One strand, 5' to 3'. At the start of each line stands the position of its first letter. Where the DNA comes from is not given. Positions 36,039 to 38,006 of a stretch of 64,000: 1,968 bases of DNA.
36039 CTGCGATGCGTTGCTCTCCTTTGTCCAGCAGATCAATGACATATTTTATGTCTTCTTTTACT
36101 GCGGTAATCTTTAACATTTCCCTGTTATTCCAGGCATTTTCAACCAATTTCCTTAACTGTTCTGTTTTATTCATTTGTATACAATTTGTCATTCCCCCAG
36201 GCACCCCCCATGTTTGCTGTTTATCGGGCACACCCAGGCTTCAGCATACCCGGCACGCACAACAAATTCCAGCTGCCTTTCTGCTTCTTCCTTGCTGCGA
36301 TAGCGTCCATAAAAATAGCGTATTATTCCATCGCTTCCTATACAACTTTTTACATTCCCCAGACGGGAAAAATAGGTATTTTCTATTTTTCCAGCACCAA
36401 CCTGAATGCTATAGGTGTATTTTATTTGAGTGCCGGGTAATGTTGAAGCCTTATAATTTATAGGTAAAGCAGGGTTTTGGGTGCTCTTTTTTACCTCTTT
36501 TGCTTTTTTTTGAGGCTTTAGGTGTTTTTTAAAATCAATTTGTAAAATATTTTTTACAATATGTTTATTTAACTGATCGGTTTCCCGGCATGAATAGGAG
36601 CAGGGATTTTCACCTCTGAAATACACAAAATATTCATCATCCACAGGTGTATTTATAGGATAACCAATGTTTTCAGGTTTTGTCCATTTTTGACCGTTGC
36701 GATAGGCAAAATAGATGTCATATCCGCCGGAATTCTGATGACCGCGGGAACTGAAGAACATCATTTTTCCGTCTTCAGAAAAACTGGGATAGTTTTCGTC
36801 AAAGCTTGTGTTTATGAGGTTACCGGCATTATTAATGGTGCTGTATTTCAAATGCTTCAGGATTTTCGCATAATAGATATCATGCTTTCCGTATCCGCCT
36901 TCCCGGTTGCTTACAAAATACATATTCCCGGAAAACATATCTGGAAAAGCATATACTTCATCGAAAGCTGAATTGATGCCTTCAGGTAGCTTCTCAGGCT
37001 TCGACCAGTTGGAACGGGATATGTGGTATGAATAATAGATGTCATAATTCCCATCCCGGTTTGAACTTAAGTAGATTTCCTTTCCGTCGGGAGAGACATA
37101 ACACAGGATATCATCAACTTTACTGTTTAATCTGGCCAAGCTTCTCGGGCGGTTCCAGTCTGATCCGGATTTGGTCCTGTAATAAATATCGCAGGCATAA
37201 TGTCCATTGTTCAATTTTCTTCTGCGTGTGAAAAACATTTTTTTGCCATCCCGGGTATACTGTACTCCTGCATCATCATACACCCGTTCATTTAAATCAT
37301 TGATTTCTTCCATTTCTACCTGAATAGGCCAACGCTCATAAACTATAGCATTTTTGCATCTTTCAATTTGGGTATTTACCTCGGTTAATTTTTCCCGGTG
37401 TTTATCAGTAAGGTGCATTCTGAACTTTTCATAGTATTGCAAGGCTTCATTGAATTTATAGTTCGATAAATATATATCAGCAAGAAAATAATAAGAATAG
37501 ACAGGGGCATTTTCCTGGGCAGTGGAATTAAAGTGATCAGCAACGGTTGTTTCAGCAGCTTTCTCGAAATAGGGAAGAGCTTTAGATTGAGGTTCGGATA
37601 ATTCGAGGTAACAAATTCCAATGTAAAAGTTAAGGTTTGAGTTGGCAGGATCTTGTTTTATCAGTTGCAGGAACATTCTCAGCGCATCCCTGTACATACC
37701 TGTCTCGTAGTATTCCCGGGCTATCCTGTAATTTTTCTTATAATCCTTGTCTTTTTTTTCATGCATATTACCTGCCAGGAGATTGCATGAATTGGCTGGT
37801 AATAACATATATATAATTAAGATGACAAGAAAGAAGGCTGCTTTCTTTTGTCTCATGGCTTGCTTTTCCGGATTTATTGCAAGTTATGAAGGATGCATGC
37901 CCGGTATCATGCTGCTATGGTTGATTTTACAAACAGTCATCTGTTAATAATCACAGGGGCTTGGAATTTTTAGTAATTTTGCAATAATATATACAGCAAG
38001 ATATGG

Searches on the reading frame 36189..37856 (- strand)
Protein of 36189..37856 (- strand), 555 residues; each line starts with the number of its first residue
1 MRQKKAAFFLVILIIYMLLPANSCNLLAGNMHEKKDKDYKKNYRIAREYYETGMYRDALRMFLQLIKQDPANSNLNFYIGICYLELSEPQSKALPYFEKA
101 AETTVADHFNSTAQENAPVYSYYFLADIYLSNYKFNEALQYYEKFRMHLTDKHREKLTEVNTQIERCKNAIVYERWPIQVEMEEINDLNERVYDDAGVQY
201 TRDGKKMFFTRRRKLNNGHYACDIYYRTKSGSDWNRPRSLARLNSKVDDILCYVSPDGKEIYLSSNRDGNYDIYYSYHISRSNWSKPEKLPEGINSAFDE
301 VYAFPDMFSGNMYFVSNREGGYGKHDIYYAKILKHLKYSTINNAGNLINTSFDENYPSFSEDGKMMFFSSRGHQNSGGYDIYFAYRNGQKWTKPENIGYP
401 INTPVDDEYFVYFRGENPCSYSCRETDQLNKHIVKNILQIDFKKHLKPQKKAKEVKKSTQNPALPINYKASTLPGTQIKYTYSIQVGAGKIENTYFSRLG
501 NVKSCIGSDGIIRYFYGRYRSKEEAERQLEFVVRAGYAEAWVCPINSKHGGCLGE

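Call 3: search_protein_families(library=pfam, proteins=[window:36189-37856:-], max_evalue=0.1)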
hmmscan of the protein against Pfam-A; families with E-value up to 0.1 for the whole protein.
window:36189-37856:- (555 aa): 17 families
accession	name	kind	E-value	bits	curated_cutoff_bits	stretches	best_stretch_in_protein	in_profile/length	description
PF07676.18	PD40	-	1.4e-19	69.9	20.9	2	346-382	3-37/38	WD40-like Beta Propeller Repeat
PF07719.23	TPR_2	-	1e-07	32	27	1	43-72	5-34/34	Tetratricopeptide repeat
PF13432.12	TPR_16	-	1.8e-07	31.9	32.7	1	43-101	1-58/65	Tetratricopeptide repeat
PF13431.12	TPR_17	-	0.00022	21.7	24.4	1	62-90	2-30/34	Tetratricopeptide repeat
PF14559.12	TPR_19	-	0.0019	18.9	25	1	51-88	3-40/68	Tetratricopeptide repeat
PF00515.34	TPR_1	-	0.0019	18.3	27.8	0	43-71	5-33/34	Tetratricopeptide repeat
PF13428.12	TPR_14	-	0.0022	18.9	23.5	0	44-74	6-36/44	Tetratricopeptide repeat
PF13181.12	TPR_8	-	0.0039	17.7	25.7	0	121-144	3-26/34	Tetratricopeptide repeat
PF13176.12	TPR_7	-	0.0042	17.5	27.9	0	122-144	2-24/36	Tetratricopeptide repeat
PF13174.12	TPR_6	-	0.0064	17.5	26.3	0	43-70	4-31/33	Tetratricopeptide repeat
PF23354.1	TPR_NUP160_120_M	-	0.0071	16.1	27.2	0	72-113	37-77/265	NUP160/120 middle TPR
PF12895.13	ANAPC3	-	0.018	15.7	27.2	0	27-88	11-71/82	Anaphase-promoting complex, cyclosome, subunit 3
PF13424.12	TPR_12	-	0.021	15.5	30.1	0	121-144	47-70/77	Tetratricopeptide repeat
PF23300.3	HEAT_Nup120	-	0.043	14.1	29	0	56-142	12-88/170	Nucleoporin Nup120, HEAT repeats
PF14561.12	TPR_20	-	0.048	14.4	25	0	32-71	15-54/90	Tetratricopeptide repeat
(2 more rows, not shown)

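Call 4: search_protein_families(library=ncbifam, proteins=[window:36189-37856:-], max_evalue=0.1)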
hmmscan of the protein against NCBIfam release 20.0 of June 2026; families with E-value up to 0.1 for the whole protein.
window:36189-37856:- (555 aa): 9 families
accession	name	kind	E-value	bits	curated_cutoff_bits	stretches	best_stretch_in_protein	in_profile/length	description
NF053607.1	CHU_0125_OmpA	equivalog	4.4e-39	134.5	620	3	311-413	287-387/639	CHU_0125 family OmpA-like outer membrane integrity protein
NF052230.1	T9SS_PorE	exception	3.8e-38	131.2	600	1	16-416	8-394/648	PorE family type IX secretion system protein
TIGR02552.1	LcrH_SycD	equivalog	2.9e-05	23.8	104.8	1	31-106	10-84/136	SycD/LcrH family type III secretion system chaperone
NF040959.1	MamA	equivalog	4.8e-05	22.9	200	1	35-112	32-108/204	magnetosome protein MamA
TIGR02800.1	propeller_TolB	equivalog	0.00022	20.3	343.15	1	254-278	242-266/418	Tol-Pal system beta propeller repeat protein TolB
TIGR02521.1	type_IV_pilW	equivalog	0.0012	18.5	154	1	24-104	12-95/234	type IV pilus biogenesis/stability protein PilW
TIGR03302.1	OM_YfiO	subfamily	0.0077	15.7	81.4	1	10-72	3-66/239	outer membrane protein assembly factor BamD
TIGR02917.1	PEP_TPR_lipo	equivalog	0.0085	14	312.2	0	38-101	21-83/899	XrtA/PEP-CTERM system TPR-repeat protein PrsT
NF033762.1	social_mot_Tgl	equivalog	0.011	15.2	225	1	33-144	25-125/252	social motility TPR repeat lipoprotein Tgl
